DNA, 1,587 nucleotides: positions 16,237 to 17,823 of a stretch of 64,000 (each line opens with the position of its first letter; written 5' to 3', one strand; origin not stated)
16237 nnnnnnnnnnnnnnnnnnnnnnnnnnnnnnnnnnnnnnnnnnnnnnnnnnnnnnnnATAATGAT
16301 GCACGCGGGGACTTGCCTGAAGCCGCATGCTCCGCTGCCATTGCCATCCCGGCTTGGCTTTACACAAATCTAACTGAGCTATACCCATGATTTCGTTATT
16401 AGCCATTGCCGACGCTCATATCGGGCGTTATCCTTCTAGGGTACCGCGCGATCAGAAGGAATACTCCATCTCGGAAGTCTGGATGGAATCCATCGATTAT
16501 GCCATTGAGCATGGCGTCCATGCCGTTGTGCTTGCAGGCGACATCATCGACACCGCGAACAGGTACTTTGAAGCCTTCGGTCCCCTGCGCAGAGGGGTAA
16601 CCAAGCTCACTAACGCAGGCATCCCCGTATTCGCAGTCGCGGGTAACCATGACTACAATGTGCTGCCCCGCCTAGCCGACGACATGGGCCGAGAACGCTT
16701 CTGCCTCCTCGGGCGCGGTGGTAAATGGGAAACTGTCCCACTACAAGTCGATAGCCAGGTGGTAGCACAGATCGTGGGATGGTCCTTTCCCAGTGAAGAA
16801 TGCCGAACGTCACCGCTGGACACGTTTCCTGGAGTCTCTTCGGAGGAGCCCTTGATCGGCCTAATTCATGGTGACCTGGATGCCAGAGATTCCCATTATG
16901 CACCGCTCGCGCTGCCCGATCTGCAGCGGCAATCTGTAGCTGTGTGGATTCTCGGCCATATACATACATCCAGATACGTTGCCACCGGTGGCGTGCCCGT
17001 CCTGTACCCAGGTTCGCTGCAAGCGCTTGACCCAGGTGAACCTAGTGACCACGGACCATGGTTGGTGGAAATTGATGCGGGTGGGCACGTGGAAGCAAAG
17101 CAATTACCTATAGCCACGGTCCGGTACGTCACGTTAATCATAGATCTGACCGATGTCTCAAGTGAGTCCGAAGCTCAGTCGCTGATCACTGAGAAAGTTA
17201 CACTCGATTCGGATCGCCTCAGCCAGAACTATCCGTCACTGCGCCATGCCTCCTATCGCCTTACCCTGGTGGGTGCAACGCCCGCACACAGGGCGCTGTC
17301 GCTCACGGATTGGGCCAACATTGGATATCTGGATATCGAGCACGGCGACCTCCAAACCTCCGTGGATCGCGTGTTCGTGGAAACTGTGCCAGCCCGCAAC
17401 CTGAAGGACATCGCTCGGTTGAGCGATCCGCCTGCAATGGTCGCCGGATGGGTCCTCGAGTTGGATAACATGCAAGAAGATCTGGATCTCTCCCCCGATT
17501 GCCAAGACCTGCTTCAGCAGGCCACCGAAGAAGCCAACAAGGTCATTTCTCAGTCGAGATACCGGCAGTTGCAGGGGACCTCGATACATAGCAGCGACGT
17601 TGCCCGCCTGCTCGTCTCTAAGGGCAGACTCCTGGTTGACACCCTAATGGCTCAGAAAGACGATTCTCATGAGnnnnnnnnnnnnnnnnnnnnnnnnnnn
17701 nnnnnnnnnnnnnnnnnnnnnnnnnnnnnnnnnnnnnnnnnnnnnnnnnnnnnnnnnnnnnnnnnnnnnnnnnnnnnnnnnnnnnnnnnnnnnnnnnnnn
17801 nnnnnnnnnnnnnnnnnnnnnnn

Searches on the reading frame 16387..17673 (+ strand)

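Call 5: search_protein_families(library=pfam, proteins=[window:16387-17673:+], max_evalue=0.01)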
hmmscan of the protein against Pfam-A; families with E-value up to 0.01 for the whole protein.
window:16387-17673:+ (429 aa): 2 families
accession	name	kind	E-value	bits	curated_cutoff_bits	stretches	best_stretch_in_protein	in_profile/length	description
PF00149.33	Metallophos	-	3e-09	38.1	21.5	1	4-194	3-190/191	Calcineurin-like phosphoesterase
PF12850.12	Metallophos_2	-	3.9e-09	37.1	27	1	4-219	3-143/154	Calcineurin-like phosphoesterase superfamily domain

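Call 6: search_protein_families(library=padloc, proteins=[window:16387-17673:+], max_evalue=0.01)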
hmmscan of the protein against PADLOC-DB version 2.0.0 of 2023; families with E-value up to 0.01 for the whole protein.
window:16387-17673:+ (429 aa): 0 families

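Call 38: search_protein_families(library=ncbifam, proteins=[window:16387-17673:+], max_evalue=0.001)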
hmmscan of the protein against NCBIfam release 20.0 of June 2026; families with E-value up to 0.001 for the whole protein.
window:16387-17673:+ (429 aa): 7 families
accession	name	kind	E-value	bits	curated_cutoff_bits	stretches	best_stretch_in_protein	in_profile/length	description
NF041029.1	Mre11_Pyroc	equivalog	2.8e-10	39.6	600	1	6-89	5-86/438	DNA double-strand break repair protein Mre11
NF041031.1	Mre11_Sulfo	equivalog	1.1e-09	38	500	1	4-89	2-85/374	DNA double-strand break repair protein Mre11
NF041030.1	Mre11_Halo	equivalog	5.6e-09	35.6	550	1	2-90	2-88/361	DNA double-strand break repair protein Mre11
TIGR00619.1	sbcd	subfamily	2.6e-08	34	77.65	1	5-90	4-87/252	exonuclease subunit SbcD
NF008206.2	PRK10966.1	equivalog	1.2e-06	27.9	450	1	4-90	3-86/380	exonuclease subunit SbcD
TIGR00040.1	yfcE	subfamily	0.00012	22.2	56.25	0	157-213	81-136/158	YfcE family phosphodiesterase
TIGR00583.1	mre11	equivalog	0.00036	19.6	434.6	0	188-257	233-308/405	DNA repair protein (mre11)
